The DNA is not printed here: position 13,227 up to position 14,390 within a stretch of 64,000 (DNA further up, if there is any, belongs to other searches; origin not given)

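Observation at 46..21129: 21-kb surface glycan locus combining a nonulosonic-acid module with five methyltransferases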

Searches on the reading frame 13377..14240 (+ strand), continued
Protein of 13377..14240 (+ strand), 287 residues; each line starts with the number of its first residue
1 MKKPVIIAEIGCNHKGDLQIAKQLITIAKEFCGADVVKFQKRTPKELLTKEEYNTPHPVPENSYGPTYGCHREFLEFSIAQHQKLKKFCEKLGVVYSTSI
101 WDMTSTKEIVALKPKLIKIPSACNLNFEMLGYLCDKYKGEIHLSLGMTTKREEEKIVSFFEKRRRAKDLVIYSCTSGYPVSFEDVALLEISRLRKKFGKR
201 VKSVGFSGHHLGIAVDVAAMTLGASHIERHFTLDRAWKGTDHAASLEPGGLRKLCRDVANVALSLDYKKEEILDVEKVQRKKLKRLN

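Call 47: search_protein_families(library=pfam, proteins=[L056:3902-4627:+, L056:6859-7431:+, L056:8203-8850:-, L056:7437-8201:+, L017:2311-4146:+, L017:4124-4864:+, L017:6858-7724:+, L017:7721-8281:+, L017:10343-11059:+, L017:8285-9043:+], max_evalue=0.001)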
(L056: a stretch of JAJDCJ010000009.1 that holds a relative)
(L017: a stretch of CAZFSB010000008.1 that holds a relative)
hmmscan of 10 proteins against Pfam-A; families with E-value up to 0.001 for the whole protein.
L056:3902-4627:+ (241 aa): 7 families
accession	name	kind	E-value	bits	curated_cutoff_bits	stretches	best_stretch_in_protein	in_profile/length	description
PF13489.12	Methyltransf_23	-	2e-16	60.6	27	1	62-209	20-160/164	Methyltransferase domain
PF07021.18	MetW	-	3.1e-13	50.2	21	1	64-180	13-128/193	Methionine biosynthesis protein MetW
PF08242.18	Methyltransf_12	-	2.7e-10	41.3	30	1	69-150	1-88/98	Methyltransferase domain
PF13847.12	Methyltransf_31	-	9.4e-10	38.8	27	1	67-159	6-106/145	Methyltransferase domain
PF08241.18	Methyltransf_11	-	3.8e-09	37.5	21.2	1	69-157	1-90/95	Methyltransferase domain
PF13649.12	Methyltransf_25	-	4.6e-09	37.3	27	1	68-148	1-87/97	Methyltransferase domain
PF01728.25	FtsJ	-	4.8e-05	23.8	24.1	1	67-129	24-93/181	FtsJ-like methyltransferase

L056:6859-7431:+ (190 aa): 1 family
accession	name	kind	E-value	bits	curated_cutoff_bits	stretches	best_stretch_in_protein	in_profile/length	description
PF08282.18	Hydrolase_3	-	6.6e-09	36.3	20.9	1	75-167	161-250/255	haloacid dehalogenase-like hydrolase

L056:8203-8850:- (215 aa): 2 families
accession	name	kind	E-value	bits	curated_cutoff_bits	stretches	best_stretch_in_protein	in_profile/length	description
PF05711.17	TylF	-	6.5e-25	88.3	23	1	45-195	89-244/264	Macrocin-O-methyltransferase (TylF)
PF13578.12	Methyltransf_24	-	3.8e-12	47.5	26.3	1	52-178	1-105/105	Methyltransferase domain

L056:7437-8201:+ (254 aa): 1 family
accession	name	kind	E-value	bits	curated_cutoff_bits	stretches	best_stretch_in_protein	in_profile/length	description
PF02348.25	CTP_transf_3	-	2.9e-16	60.4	22.6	1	9-135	2-120/217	Cytidylyltransferase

L017:2311-4146:+ (611 aa): 0 families

L017:4124-4864:+ (246 aa): 4 families
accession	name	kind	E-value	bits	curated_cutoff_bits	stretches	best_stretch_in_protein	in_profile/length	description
PF05050.19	Methyltransf_21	-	3.1e-21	76.7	22.7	1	63-197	1-150/173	Methyltransferase FkbM domain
PF13847.12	Methyltransf_31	-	0.00037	20.6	27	0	55-196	1-113/145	Methyltransferase domain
PF01135.25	PCMT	-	0.00052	20.3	20.3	1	52-111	70-129/210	Protein-L-isoaspartate(D-aspartate) O-methyltransferase (PCMT)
PF05575.17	V_cholerae_RfbT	-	0.00056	19.7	27.9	0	32-187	54-217/286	Vibrio cholerae RfbT protein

L017:6858-7724:+ (288 aa): 7 families
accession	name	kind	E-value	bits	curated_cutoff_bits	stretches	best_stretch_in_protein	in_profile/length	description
PF13489.12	Methyltransf_23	-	7.6e-18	65.2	27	1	96-230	23-161/164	Methyltransferase domain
PF08241.18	Methyltransf_11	-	2.7e-10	41.2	21.2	1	100-186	1-95/95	Methyltransferase domain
PF08242.18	Methyltransf_12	-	8.2e-08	33.3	30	1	100-184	1-98/98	Methyltransferase domain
PF08003.17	Methyltransf_9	-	8.7e-08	31.9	23.8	1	96-233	116-265/315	Protein of unknown function (DUF1698)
PF13847.12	Methyltransf_31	-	2e-07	31.3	27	1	96-202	4-120/145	Methyltransferase domain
PF13649.12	Methyltransf_25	-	9.5e-06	26.7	27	1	100-182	2-97/97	Methyltransferase domain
PF05219.18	DREV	-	1.1e-05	25.2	26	1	96-187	95-187/265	DREV methyltransferase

L017:7721-8281:+ (186 aa): 2 families
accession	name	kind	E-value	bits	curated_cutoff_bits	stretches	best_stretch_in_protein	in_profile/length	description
PF12710.13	HAD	-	8.4e-07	30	27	1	19-131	58-187/189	haloacid dehalogenase-like hydrolase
PF08282.18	Hydrolase_3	-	0.00079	19.7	20.9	0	90-163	177-250/255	haloacid dehalogenase-like hydrolase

L017:10343-11059:+ (238 aa): 2 families
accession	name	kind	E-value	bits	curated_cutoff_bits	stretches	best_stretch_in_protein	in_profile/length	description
PF01050.24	MannoseP_isomer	-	3e-10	40.7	23.6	1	125-186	3-64/116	Mannose-6-phosphate isomerase C-terminal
PF01467.32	CTP_transf_like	-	1.1e-06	29.4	21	1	9-94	3-89/133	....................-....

L017:8285-9043:+ (252 aa): 1 family
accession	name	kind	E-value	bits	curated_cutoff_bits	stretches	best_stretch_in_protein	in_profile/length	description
PF02348.25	CTP_transf_3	-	3.4e-17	63.4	22.6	1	5-155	2-136/217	Cytidylyltransferase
